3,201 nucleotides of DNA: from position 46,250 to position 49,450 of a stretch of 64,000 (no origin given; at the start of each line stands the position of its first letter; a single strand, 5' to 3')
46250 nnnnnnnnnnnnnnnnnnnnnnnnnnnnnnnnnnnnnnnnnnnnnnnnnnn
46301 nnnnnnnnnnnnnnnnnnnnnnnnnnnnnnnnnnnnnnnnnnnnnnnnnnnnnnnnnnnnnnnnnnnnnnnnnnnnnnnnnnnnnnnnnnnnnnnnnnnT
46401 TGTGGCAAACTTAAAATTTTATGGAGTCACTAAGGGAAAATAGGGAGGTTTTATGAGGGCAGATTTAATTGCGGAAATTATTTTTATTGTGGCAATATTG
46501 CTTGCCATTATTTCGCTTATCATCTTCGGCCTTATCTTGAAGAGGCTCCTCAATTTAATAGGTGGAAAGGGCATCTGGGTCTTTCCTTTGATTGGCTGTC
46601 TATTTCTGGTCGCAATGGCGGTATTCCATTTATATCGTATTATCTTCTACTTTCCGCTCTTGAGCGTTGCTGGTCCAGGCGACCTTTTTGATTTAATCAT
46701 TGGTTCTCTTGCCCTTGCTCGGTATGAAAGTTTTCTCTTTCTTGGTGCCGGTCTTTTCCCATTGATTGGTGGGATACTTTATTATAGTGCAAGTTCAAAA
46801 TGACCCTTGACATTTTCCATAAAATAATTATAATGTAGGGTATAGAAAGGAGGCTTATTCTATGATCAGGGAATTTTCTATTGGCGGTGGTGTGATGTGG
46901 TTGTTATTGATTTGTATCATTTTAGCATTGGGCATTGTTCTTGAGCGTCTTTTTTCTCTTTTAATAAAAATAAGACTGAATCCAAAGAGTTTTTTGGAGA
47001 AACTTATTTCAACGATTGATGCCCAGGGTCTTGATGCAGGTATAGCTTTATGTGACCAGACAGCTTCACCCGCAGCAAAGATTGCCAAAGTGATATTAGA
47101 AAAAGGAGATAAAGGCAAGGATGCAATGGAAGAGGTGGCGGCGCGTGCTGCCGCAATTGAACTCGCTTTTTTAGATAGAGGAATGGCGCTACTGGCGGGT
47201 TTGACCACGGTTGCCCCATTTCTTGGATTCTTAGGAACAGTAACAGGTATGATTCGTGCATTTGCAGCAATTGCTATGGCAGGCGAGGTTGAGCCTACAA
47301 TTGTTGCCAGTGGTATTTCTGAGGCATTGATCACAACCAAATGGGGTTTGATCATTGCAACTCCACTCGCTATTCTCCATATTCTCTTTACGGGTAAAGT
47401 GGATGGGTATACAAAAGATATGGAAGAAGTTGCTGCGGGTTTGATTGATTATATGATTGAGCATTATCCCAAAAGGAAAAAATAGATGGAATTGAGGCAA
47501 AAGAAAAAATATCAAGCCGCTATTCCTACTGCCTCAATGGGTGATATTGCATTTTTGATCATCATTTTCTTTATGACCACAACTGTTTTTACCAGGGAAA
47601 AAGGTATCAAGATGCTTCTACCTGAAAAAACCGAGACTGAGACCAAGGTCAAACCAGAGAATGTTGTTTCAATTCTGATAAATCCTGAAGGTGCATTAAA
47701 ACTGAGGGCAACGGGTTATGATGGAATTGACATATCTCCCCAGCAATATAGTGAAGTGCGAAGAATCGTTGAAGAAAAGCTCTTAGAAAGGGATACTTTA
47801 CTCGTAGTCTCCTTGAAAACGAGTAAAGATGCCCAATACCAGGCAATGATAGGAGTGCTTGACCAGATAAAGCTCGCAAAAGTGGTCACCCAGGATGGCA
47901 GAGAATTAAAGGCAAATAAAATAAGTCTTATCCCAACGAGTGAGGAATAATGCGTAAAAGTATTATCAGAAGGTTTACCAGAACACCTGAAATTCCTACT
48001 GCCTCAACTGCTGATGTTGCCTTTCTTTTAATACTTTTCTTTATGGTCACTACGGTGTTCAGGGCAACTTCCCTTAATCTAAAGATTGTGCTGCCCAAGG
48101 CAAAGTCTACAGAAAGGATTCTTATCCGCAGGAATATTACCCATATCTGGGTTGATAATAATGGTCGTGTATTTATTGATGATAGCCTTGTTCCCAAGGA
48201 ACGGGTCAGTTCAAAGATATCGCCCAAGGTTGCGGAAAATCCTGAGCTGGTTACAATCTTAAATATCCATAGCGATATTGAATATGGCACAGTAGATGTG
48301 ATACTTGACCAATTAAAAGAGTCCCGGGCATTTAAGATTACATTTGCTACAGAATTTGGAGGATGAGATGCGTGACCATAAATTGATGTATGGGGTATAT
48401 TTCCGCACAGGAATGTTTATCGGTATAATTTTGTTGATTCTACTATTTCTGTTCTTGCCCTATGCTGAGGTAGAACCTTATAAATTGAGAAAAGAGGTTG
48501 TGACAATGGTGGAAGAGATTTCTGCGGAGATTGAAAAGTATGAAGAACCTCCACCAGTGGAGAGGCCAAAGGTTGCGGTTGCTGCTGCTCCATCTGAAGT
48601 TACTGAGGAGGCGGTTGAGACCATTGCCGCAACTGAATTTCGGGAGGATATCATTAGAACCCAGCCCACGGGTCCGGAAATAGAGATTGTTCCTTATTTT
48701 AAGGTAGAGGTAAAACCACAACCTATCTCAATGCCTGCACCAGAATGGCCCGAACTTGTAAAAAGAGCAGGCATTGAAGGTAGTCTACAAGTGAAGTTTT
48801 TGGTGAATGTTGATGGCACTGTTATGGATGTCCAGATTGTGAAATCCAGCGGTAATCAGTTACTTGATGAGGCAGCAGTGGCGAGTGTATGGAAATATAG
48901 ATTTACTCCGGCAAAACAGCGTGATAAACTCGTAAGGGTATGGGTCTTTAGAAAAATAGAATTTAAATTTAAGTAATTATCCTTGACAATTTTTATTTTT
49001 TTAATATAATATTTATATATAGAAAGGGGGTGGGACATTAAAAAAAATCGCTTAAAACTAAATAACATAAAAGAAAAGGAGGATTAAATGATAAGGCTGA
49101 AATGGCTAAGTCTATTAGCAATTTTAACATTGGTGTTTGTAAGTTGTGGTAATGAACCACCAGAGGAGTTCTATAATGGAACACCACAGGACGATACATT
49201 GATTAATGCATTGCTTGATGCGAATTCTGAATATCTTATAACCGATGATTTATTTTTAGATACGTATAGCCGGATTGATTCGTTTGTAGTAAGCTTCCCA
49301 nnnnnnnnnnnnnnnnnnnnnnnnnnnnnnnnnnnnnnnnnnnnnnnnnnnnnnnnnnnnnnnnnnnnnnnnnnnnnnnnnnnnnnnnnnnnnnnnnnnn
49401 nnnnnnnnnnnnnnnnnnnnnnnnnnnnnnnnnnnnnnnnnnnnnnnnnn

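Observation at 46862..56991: TonB system + TBDR + 986-aa CTD protein + dedicated PorV: a SusD-less uptake machine that may be built by T9SS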

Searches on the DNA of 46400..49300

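Call 89: search_rna_families(source=window, start=46400, end=49300, threshold=evalue, max_evalue=1)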
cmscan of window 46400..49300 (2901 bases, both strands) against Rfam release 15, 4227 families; matches with E-value up to 1: 0.
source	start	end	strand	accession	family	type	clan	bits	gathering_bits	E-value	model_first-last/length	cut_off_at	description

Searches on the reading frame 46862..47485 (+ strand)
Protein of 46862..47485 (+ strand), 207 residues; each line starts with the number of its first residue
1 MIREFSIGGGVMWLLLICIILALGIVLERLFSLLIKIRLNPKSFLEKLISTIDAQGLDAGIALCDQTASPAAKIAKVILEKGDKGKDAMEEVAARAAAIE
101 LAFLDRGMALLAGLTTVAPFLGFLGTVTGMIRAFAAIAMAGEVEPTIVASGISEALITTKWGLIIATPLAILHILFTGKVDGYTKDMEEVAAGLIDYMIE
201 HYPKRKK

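Call 3: search_protein_families(library=pfam, proteins=[window:46862-47485:+], max_evalue=0.01)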
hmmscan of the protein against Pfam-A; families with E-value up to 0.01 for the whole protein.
window:46862-47485:+ (207 aa): 1 family
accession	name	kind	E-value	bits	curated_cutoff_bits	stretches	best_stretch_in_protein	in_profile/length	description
PF01618.21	MotA_ExbB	-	8.4e-25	87.4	22.9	1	69-188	4-126/127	MotA/TolQ/ExbB proton channel family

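Call 4: search_protein_families(library=ncbifam, proteins=[window:46862-47485:+], max_evalue=0.1)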
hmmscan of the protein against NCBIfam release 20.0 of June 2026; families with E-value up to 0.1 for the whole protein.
window:46862-47485:+ (207 aa): 8 families
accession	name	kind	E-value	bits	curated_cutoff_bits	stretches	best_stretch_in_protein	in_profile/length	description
TIGR02796.1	tolQ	equivalog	8.8e-23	81.2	221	1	11-197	16-213/216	protein TolQ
TIGR02797.1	exbB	equivalog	1.8e-17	63.9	206.2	1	88-194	96-205/211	tonB-system energizer ExbB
NF007722.0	PRK10414.1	equivalog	2.3e-14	53.5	402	1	94-194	117-216/244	tol-pal system-associated acyl-CoA thioesterase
NF008066.0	PRK10801.1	equivalog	9.3e-10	38.4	403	1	87-182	102-201/230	Tol-Pal system protein TolQ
TIGR02805.1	exbB2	equivalog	5.1e-09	36.4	135.35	1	104-181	51-128/138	TonB-system energizer ExbB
NF005237.0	PRK06743.1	equivalog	0.00024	20.5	373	1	85-172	140-222/277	flagellar motor protein MotP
NF006527.0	PRK08990.1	equivalog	0.00036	19.9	341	1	41-171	73-198/254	flagellar motor protein PomA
NF005997.1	PRK08124.1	equivalog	0.076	12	340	1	107-170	143-205/259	flagellar motor stator protein MotA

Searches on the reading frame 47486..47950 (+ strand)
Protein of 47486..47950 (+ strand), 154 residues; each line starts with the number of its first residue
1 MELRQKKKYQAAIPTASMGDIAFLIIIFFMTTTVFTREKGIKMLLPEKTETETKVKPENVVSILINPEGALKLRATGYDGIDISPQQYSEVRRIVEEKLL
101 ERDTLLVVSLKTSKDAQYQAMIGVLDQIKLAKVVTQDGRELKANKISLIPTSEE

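Call 3: search_protein_families(library=pfam, proteins=[window:47486-47950:+], max_evalue=0.01)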
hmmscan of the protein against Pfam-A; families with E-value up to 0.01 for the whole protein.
window:47486-47950:+ (154 aa): 1 family
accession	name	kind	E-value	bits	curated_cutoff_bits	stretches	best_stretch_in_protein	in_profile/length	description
PF02472.21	ExbD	-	1.2e-17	64.6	25.4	1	6-133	1-118/128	Biopolymer transport protein ExbD/TolR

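Call 4: search_protein_families(library=ncbifam, proteins=[window:47486-47950:+], max_evalue=0.1)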
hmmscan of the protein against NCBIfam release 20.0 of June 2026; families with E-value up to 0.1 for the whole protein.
window:47486-47950:+ (154 aa): 2 families
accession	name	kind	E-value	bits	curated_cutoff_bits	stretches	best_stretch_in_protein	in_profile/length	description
TIGR02801.1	tolR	equivalog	1.5e-08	35.3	127.3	1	22-133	14-121/129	protein TolR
TIGR02804.1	ExbD_2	equivalog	0.0078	16.6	123.45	1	20-129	11-108/121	TonB system transport protein ExbD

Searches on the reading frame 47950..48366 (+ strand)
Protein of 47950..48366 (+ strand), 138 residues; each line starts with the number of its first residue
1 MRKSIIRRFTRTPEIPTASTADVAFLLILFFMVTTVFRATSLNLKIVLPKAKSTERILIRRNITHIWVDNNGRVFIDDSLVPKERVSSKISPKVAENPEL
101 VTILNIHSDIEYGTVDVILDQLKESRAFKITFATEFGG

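Call 3: search_protein_families(library=pfam, proteins=[window:47950-48366:+], max_evalue=0.01)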
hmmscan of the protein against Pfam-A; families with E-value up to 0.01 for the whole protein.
window:47950-48366:+ (138 aa): 1 family
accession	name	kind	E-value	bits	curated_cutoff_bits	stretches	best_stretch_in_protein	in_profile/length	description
PF02472.21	ExbD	-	4.1e-21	75.8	25.4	1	12-135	5-126/128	Biopolymer transport protein ExbD/TolR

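Call 4: search_protein_families(library=ncbifam, proteins=[window:47950-48366:+], max_evalue=0.1)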
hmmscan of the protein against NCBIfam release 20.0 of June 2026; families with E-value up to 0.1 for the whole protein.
window:47950-48366:+ (138 aa): 5 families
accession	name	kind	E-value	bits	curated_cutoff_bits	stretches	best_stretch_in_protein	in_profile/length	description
TIGR02801.1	tolR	equivalog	2.2e-08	34.8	127.3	1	21-135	11-129/129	protein TolR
NF008429.0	PRK11267.1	equivalog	4.3e-06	26.8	216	1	14-132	17-132/141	TonB system transport protein ExbD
TIGR02803.1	ExbD_1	equivalog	6.3e-06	26.3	152.95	1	15-132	4-118/122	TonB system transport protein ExbD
TIGR02804.1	ExbD_2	equivalog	0.0012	19.2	123.45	1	22-123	11-108/121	TonB system transport protein ExbD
NF008248.0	PRK11024.1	equivalog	0.011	15.9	162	1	13-124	14-129/142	colicin uptake protein TolR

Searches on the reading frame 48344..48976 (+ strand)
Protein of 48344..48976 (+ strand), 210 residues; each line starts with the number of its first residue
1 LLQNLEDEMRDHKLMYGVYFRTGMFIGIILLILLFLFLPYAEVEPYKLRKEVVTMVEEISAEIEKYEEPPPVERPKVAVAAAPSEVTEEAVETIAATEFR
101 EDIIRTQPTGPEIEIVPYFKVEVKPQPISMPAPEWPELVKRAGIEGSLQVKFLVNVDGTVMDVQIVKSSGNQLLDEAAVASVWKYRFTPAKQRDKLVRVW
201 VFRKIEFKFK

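Call 3: search_protein_families(library=pfam, proteins=[window:48344-48976:+], max_evalue=0.01)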
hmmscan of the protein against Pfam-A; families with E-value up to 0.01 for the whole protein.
window:48344-48976:+ (210 aa): 2 families
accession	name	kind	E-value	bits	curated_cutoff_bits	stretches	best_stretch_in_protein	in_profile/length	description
PF03544.19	TonB_C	-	1.2e-19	71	24.6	1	131-208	1-78/79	Gram-negative bacterial TonB protein C-terminal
PF13103.11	TonB_2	-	3.2e-06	27.6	22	1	148-191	28-71/85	TonB C terminal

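Call 4: search_protein_families(library=ncbifam, proteins=[window:48344-48976:+], max_evalue=0.1)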
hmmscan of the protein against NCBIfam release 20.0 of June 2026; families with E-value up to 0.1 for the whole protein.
window:48344-48976:+ (210 aa): 10 families
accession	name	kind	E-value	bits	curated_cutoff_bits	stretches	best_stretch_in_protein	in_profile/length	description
TIGR01352.1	tonB_Cterm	subfamily_domain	1.1e-16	60.9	27.1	1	133-209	1-75/76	TonB family protein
NF038079.1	TonB_sider_MxcH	equivalog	5.8e-10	37.9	925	1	125-208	2-84/792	TonB-dependent siderophore myxochelin receptor MxcH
NF008083.0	PRK10819.1-4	equivalog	2e-07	31.3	448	1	55-202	81-230/239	TonB system transport protein TonB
NF008082.0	PRK10819.1-3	equivalog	2.4e-07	30.8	265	1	65-197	95-230/242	TonB system transport protein TonB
NF008081.0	PRK10819.1-2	equivalog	3.9e-06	27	377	1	61-203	87-232/240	TonB system transport protein TonB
TIGR02794.1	tolA_full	equivalog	4.1e-06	26.3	59.45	1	149-209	304-362/362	cell envelope integrity protein TolA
NF008084.0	PRK10819.1-5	equivalog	5.1e-05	23.3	315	1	67-203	101-241/249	TonB system transport protein TonB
NF033768.1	myxo_SS_tail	domain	0.0031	17.6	40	1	138-194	25-82/92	AgmX/PglI C-terminal domain-containing protein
NF033760.1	gliding_GltG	equivalog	0.023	13.3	650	1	137-190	577-631/650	adventurous gliding motility protein GltG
NF008080.0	PRK10819.1-1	equivalog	0.046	13.1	418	0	115-195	157-237/252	TonB system transport protein TonB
